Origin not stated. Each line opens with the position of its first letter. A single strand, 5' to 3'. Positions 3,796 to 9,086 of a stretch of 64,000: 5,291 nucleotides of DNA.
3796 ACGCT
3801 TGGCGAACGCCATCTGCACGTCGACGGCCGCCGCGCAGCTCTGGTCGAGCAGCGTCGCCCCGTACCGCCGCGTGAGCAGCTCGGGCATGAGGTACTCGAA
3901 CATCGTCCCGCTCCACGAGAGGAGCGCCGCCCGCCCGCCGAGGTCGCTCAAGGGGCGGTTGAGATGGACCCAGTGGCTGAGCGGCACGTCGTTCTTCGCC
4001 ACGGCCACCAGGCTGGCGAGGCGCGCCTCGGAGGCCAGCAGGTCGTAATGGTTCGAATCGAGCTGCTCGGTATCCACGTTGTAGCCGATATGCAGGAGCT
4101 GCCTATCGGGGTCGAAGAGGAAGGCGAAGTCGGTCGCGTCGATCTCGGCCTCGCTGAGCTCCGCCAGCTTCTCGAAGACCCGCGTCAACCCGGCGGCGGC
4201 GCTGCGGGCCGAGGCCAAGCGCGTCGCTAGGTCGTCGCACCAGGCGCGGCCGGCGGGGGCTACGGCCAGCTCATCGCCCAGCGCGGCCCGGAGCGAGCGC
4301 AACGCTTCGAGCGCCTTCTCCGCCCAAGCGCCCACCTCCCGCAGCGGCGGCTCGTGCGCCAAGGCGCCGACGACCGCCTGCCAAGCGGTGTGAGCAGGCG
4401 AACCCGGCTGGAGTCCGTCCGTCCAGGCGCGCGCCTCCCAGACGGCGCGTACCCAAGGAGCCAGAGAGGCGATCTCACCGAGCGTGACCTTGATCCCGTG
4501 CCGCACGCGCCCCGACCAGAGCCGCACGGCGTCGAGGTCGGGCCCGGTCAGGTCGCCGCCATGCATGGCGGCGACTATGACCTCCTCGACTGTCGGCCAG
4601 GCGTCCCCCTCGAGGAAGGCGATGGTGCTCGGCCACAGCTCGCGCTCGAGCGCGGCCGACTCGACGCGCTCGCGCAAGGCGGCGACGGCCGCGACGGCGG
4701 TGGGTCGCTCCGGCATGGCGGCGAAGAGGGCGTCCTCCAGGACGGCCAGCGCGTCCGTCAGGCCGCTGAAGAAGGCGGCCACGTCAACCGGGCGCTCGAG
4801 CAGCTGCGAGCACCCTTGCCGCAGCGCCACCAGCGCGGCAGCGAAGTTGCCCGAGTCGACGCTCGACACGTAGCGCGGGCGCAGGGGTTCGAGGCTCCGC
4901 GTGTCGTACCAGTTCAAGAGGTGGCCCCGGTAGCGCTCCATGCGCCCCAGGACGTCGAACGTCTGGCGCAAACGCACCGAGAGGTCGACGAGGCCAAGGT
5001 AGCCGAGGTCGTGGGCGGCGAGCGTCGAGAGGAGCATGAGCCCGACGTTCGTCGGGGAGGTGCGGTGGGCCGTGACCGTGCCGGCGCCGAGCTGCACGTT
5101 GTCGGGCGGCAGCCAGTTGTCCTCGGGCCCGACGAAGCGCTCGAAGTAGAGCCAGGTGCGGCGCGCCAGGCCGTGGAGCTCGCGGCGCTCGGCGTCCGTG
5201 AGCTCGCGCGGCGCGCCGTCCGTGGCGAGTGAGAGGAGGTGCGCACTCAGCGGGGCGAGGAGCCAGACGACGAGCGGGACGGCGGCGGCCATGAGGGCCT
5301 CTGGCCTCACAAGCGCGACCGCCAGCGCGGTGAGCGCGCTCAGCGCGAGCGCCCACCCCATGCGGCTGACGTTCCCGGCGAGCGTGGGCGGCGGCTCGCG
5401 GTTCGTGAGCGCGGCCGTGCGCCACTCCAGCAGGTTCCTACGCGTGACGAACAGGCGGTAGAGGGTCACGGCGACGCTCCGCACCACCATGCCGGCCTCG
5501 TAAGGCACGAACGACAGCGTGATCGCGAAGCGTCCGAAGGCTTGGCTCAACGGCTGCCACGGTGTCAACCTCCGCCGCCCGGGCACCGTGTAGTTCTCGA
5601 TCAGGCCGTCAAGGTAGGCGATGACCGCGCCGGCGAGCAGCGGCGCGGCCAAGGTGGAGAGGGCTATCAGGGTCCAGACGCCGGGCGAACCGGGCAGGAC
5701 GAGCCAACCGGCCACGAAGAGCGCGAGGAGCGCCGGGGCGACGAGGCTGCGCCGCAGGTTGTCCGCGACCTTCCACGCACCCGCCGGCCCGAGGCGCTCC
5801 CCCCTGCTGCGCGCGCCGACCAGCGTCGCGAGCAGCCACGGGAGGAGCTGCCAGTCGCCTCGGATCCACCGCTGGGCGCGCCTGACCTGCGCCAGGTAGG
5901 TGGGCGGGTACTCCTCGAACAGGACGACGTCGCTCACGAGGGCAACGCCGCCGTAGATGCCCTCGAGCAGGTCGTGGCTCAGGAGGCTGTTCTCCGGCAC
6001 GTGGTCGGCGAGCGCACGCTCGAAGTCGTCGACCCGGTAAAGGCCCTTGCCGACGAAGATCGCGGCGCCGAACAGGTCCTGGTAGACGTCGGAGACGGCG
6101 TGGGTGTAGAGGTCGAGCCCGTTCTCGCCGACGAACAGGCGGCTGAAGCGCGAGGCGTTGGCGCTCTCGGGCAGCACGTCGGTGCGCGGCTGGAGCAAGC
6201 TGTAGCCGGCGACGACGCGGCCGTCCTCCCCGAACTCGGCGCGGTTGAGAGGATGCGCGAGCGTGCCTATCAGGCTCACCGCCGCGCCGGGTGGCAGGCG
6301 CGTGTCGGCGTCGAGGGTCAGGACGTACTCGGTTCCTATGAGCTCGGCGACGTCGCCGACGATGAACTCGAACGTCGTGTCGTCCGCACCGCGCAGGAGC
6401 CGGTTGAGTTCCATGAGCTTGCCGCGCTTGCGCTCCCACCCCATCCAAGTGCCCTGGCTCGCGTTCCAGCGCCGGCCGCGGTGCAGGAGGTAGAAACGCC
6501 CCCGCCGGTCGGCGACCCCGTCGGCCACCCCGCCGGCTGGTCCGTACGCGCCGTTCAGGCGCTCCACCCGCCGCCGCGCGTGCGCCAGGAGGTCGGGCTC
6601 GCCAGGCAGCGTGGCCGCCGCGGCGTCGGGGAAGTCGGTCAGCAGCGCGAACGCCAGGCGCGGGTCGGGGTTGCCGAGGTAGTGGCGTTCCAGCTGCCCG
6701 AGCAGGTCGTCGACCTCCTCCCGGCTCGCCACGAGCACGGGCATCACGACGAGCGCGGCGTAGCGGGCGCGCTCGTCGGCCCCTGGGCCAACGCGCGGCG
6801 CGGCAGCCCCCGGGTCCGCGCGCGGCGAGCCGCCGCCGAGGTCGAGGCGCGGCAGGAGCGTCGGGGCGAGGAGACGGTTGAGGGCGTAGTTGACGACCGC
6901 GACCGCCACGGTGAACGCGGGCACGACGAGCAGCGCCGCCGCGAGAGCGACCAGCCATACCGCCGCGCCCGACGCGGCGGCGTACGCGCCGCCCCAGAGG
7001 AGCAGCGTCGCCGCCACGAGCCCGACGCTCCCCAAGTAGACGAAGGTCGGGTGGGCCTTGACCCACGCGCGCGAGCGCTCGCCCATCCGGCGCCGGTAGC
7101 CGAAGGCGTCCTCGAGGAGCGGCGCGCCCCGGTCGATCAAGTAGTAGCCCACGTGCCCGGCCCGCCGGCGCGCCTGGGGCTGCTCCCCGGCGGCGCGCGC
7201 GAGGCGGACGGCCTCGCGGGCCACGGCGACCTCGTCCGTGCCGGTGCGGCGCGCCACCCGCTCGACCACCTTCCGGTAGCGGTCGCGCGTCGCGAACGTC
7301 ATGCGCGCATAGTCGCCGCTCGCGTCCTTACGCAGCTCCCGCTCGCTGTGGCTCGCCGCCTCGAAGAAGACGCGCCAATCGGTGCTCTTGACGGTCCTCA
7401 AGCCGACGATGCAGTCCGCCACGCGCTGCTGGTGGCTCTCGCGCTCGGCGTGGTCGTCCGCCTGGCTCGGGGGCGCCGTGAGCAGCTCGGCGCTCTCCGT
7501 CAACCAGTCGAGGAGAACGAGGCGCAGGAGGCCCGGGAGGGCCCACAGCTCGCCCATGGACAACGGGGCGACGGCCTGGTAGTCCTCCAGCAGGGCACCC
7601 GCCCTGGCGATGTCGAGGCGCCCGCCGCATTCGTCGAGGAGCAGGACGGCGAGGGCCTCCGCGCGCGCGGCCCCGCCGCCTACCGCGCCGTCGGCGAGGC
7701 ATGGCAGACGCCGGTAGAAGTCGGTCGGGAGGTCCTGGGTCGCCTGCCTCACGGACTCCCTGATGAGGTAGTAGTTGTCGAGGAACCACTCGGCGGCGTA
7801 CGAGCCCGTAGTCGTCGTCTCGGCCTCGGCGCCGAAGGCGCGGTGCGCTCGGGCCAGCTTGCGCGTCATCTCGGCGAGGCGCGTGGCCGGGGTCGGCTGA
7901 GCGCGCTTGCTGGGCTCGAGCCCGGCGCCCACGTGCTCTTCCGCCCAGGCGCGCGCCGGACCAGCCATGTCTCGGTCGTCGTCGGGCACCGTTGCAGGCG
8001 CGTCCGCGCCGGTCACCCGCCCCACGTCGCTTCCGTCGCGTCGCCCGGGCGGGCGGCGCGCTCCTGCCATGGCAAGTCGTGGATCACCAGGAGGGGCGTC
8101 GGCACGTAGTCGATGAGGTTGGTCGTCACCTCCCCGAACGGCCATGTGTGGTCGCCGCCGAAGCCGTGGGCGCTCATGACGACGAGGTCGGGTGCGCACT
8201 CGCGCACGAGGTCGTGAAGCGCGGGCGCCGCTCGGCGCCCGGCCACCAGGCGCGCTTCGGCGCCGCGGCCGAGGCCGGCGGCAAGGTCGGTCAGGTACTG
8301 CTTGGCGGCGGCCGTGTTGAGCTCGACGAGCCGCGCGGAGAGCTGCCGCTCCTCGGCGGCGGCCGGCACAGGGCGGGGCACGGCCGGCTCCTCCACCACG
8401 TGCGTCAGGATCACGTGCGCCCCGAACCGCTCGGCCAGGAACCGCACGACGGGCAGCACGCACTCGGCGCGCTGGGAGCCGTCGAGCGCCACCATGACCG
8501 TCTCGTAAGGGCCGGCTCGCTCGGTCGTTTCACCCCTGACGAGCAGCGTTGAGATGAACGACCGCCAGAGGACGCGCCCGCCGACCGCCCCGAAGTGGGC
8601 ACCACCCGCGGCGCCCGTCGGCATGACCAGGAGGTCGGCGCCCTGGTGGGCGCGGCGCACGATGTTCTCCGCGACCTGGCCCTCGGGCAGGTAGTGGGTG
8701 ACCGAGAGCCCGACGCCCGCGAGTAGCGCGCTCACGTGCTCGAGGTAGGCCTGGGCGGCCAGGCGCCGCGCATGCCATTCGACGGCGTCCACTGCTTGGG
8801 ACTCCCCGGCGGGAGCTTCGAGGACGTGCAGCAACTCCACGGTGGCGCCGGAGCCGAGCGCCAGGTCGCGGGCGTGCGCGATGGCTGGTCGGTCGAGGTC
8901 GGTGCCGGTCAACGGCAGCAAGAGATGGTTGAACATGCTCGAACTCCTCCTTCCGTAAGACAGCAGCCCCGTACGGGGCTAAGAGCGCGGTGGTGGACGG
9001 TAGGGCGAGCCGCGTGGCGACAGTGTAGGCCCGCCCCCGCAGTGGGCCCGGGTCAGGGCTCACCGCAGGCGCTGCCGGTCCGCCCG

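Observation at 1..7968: Uncalled giant gene: at least 2650-codon Cgs-like (GT84/GH94) glycosyltransferase missing from the ORF track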

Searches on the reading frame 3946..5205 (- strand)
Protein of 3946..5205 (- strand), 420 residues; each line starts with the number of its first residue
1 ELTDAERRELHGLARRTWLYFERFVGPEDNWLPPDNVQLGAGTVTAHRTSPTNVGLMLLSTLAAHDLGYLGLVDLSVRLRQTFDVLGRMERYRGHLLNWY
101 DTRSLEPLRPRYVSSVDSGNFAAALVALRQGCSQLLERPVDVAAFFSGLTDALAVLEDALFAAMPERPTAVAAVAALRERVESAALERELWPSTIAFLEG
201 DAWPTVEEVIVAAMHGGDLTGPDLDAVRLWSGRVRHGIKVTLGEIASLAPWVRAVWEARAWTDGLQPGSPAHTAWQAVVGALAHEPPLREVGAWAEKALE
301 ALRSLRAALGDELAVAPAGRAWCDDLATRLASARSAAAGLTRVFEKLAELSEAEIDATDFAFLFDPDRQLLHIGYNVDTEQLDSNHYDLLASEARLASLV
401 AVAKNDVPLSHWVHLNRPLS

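Call 24: search_solved_structures(query=window:3946-5205:-, max_evalue=1e-10, show_alignments=2)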
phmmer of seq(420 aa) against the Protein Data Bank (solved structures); distinct sequences matched with E-value up to 1e-10: 3.
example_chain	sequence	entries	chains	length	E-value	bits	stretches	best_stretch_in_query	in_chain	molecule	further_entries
8wy1_A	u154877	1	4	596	7.4e-59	203.2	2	4-156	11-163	Glycosyltransferase 36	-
8rf9_A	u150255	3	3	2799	1.5e-55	192.3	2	9-181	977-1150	Cyclic beta 1-2 glucan synthetase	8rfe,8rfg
8rf0_A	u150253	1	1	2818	1.5e-55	192.3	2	9-181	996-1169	Cyclic beta-(1,2)-glucan synthase NdvB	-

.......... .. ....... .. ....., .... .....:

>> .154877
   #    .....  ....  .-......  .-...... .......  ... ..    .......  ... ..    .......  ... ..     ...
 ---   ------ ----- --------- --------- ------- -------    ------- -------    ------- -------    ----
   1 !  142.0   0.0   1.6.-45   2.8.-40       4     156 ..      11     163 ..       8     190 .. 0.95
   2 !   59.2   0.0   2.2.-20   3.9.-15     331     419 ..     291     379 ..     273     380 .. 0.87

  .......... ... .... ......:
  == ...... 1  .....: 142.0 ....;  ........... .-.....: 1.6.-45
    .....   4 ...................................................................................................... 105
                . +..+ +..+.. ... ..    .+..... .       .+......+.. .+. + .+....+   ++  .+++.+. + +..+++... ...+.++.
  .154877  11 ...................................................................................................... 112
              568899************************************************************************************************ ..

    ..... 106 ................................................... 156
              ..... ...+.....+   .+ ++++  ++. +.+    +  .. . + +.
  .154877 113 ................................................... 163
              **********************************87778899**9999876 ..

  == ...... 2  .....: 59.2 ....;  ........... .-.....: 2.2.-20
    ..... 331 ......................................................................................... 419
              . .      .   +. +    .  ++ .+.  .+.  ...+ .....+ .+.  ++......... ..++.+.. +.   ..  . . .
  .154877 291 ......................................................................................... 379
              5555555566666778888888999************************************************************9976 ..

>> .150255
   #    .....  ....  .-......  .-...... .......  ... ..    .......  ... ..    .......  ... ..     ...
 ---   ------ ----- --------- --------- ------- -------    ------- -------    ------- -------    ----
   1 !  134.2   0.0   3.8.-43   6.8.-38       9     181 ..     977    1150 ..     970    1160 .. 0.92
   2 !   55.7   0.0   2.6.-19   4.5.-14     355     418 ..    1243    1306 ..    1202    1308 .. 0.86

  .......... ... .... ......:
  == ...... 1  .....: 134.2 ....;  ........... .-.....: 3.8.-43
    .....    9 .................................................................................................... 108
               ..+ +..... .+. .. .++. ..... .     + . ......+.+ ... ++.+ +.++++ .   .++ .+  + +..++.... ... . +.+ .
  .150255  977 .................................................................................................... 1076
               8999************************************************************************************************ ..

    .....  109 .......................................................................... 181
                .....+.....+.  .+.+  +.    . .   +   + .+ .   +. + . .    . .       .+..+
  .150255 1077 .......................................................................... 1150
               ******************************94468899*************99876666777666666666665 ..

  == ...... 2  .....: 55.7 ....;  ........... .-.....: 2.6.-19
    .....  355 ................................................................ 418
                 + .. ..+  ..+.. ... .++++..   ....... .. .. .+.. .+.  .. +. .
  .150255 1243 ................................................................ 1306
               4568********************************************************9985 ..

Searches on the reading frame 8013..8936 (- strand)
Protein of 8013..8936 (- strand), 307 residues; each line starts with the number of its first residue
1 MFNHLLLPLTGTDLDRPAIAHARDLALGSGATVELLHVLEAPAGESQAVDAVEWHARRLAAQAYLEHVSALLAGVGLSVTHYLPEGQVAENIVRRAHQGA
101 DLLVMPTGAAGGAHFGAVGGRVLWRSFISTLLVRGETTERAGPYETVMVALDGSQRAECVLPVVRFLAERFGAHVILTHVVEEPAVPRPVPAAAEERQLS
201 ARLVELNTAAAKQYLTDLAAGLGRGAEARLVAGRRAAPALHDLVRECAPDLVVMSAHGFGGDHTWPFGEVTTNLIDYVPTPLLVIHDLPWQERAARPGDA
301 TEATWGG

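Call 27: search_protein_families(library=pfam, proteins=[window:8013-8936:-], max_evalue=0.0001)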
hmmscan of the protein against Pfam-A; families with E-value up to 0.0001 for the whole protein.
window:8013-8936:- (307 aa): 1 family
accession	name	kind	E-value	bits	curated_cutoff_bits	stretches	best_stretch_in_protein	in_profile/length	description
PF00582.32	Usp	-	1.5e-30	107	24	2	144-286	2-141/141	Universal stress protein family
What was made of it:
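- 8013..8936 (-): Upstream tandem universal-stress-protein gene (307 aa, two Usp domains). Its TGA (8015-8013) overlaps GTG 8016-8014 of cgs. It is the conserved partner gene of this Cgs clade. Pfam Usp 107 bits in two stretches (call 27).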

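Call 45: search_solved_structures(query=window:8016-8936:-, max_evalue=0.001, show_alignments=1)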
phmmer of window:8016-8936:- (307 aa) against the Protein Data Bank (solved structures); distinct sequences matched with E-value up to 0.001: 3.
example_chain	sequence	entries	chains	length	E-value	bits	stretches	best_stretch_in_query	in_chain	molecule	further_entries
4wny_A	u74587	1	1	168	3.8e-05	26.6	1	143-286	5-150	Universal stress protein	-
3ab7_A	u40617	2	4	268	3.9e-05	26.6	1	56-190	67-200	Putative uncharacterized protein TTHA0350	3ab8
1wjg_A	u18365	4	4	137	7.2e-05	25.7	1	144-285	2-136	probable ATP binding protein | Universal stress protein family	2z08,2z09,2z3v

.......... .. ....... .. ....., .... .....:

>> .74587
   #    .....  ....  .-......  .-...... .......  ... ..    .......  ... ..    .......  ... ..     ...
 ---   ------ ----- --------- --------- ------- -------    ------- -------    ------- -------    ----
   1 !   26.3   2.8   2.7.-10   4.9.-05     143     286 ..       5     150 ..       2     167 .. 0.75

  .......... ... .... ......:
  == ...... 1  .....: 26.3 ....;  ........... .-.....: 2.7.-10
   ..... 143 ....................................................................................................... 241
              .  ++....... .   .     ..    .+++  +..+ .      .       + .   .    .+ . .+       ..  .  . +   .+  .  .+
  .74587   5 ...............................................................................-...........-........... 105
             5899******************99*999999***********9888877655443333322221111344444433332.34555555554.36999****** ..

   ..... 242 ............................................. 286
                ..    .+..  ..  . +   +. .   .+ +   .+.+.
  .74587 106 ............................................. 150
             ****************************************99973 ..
